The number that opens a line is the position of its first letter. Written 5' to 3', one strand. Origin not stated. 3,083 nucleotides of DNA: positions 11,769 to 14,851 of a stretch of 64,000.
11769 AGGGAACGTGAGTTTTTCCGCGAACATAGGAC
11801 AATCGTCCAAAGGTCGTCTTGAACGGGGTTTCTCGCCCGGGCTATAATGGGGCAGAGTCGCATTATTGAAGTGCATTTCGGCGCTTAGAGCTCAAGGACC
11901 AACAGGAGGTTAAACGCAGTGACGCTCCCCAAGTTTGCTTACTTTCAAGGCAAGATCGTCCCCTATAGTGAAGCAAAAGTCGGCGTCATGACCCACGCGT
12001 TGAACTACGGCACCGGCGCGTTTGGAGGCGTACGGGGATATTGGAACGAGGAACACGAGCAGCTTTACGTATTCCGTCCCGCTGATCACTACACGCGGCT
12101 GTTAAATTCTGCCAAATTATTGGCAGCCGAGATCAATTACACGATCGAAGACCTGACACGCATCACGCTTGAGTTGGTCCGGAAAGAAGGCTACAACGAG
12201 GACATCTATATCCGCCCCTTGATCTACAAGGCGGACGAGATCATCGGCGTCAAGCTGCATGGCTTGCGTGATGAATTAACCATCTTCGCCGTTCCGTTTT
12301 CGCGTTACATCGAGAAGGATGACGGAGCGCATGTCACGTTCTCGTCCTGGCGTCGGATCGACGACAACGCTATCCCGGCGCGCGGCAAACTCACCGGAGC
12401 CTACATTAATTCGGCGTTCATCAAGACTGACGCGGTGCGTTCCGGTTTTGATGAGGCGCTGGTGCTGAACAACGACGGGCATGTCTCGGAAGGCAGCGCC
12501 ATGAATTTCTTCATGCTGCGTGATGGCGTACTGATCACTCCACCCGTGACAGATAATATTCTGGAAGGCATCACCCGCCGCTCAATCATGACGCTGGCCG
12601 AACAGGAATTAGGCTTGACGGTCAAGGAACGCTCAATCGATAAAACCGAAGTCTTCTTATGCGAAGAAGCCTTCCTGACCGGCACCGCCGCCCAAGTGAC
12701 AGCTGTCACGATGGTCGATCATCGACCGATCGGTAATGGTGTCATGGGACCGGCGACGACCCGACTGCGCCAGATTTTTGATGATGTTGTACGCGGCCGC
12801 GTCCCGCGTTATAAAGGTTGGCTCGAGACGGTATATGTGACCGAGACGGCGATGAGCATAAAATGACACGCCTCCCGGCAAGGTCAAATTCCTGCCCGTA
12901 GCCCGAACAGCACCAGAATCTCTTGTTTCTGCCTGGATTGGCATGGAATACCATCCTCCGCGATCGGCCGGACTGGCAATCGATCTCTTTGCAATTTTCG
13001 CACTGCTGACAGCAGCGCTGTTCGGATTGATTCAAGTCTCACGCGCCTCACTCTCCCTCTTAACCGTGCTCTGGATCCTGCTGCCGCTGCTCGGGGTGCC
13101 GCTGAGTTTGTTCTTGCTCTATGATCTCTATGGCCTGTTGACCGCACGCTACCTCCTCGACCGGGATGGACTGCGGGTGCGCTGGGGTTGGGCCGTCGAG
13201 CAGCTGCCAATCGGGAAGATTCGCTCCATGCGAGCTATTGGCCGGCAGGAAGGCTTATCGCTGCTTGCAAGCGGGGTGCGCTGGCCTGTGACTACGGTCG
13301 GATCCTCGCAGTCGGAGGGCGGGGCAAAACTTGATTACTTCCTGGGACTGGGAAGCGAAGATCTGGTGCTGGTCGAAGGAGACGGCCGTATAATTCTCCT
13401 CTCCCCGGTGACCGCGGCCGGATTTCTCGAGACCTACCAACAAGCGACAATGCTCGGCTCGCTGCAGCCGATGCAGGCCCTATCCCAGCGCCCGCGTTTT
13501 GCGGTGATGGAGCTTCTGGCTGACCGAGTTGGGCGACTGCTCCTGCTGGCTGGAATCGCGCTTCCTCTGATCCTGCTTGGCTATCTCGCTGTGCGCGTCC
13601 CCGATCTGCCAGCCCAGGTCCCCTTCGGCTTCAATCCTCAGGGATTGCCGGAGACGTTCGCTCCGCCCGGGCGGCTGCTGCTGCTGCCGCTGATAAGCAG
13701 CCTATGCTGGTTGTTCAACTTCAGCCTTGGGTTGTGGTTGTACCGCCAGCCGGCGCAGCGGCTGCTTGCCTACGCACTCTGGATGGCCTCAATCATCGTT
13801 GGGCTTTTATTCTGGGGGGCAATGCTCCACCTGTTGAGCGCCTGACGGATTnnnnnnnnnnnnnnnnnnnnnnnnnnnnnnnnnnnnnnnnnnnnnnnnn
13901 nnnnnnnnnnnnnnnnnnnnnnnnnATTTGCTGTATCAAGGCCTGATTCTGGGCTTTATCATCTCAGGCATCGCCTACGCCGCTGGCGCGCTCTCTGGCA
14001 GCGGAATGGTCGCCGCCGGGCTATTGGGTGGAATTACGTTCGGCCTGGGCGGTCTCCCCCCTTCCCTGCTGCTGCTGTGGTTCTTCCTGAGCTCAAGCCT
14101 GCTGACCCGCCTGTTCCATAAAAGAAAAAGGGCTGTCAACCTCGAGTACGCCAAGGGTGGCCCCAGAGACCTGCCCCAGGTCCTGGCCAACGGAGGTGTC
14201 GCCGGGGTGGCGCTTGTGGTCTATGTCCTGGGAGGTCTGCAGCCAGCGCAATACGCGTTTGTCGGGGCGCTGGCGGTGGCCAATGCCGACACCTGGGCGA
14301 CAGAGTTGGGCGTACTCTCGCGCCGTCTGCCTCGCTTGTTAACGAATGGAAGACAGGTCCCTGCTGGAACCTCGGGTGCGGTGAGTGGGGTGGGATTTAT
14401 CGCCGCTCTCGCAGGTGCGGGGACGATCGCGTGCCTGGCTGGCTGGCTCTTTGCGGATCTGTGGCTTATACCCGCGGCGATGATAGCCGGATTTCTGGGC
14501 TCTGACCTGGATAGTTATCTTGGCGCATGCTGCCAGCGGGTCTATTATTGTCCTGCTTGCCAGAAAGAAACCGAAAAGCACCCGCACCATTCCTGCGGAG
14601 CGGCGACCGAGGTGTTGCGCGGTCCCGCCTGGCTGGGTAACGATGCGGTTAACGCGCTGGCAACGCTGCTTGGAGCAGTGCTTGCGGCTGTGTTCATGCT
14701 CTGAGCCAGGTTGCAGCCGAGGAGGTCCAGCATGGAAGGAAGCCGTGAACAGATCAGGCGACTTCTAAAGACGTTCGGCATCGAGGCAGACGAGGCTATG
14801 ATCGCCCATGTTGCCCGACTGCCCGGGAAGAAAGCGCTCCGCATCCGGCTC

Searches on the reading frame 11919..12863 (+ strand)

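Call 60: search_protein_families(library=pfam, proteins=[window:11919-12863:+], max_evalue=0.0001)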
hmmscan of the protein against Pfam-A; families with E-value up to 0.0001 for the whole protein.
window:11919-12863:+ (315 aa): 1 family
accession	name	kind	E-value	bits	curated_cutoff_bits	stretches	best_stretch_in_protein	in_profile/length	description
PF01063.24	Aminotran_4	-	1.8e-44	152.7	28.5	1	51-264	13-221/223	Amino-transferase class IV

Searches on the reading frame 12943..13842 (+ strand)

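Call 60: search_protein_families(library=pfam, proteins=[window:12943-13842:+], max_evalue=0.0001)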
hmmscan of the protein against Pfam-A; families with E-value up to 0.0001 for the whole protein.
window:12943-13842:+ (300 aa): 2 families
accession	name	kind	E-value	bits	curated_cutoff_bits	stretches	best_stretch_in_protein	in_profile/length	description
PF10882.14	bPH_5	-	1.6e-07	31.8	22.5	1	69-167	2-98/100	Bacterial PH domain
PF07853.16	DUF1648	-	5.8e-05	23.1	28.7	1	209-251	4-47/49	Domain of unknown function (DUF1648)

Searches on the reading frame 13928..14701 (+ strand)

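Call 60: search_protein_families(library=pfam, proteins=[window:13928-14701:+], max_evalue=0.0001)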
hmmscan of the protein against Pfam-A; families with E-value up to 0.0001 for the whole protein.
window:13928-14701:+ (258 aa): 1 family
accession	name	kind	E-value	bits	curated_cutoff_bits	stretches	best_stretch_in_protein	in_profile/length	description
PF01940.21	DUF92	-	6.4e-64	216.2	27.5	1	9-250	3-251/251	Integral membrane protein DUF92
